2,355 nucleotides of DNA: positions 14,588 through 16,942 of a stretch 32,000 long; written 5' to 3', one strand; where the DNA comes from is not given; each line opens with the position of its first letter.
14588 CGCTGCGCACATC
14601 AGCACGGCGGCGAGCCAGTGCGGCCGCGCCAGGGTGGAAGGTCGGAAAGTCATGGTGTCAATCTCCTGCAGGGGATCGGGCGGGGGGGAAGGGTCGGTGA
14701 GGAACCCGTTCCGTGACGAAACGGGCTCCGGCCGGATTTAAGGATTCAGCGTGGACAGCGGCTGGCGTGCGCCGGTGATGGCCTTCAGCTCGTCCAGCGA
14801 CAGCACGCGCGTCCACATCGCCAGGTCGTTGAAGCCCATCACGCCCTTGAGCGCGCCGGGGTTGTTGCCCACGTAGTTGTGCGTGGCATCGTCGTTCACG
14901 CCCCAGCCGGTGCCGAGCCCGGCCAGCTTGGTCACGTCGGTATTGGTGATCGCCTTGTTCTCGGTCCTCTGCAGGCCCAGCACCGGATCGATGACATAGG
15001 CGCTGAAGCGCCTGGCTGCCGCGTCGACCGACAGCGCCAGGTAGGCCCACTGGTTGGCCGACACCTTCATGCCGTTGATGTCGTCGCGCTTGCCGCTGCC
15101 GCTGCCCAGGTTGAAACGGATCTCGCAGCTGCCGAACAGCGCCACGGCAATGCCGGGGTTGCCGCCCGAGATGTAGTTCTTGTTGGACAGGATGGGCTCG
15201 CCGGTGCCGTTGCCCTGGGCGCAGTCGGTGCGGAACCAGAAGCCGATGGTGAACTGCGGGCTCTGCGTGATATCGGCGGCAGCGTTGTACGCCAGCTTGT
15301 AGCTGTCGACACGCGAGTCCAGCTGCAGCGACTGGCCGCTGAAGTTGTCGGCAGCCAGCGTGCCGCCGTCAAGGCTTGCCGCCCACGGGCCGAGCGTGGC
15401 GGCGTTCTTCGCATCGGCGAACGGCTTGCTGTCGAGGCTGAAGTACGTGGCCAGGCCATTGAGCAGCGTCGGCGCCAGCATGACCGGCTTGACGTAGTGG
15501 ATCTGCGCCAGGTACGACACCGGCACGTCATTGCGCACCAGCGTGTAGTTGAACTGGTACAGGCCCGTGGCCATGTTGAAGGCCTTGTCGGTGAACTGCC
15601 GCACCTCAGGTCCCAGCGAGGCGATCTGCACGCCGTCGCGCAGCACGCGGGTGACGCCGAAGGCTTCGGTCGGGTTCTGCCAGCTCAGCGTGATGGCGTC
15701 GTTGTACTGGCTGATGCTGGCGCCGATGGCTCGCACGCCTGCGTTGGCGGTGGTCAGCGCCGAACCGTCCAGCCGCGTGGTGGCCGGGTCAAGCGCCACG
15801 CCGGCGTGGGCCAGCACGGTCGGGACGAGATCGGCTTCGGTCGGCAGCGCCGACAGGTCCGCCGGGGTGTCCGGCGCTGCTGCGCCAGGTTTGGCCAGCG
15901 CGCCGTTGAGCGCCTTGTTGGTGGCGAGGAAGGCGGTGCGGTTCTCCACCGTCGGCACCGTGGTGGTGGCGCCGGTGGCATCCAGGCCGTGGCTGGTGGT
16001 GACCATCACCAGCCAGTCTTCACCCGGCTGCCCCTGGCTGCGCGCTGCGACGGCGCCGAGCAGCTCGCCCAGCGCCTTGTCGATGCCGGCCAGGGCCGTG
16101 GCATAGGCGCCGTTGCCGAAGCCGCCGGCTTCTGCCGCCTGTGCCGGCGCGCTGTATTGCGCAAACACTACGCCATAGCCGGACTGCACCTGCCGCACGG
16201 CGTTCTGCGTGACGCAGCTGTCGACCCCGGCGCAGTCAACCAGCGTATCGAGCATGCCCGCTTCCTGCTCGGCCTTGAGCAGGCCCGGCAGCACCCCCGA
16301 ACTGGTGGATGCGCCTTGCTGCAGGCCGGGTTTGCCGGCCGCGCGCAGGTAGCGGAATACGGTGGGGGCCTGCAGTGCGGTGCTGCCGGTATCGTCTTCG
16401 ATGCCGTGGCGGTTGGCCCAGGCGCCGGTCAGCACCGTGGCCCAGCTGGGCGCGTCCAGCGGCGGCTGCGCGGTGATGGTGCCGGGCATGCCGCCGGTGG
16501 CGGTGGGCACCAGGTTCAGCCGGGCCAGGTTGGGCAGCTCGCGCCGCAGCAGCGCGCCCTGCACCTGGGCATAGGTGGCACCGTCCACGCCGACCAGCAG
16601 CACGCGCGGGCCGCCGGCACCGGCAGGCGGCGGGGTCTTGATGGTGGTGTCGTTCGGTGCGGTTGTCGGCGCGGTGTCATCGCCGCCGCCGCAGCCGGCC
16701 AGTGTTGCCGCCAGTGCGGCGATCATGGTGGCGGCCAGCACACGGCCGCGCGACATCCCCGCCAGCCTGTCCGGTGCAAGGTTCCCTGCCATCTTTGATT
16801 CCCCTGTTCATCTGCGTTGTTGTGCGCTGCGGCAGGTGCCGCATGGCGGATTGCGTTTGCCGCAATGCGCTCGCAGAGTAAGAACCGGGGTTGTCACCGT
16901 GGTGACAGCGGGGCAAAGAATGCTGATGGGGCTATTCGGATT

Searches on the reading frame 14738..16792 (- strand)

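Call 67: search_protein_families(library=pfam, proteins=[window:14738-16792:-], max_evalue=0.00001)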
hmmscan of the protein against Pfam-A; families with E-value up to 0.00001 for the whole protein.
window:14738-16792:- (684 aa): 1 family
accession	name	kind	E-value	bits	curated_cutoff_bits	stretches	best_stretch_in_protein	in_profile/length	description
PF13385.13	Laminin_G_3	-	1.1e-07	32.5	27.6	1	506-600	12-97/151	Concanavalin A-like lectin/glucanases superfamily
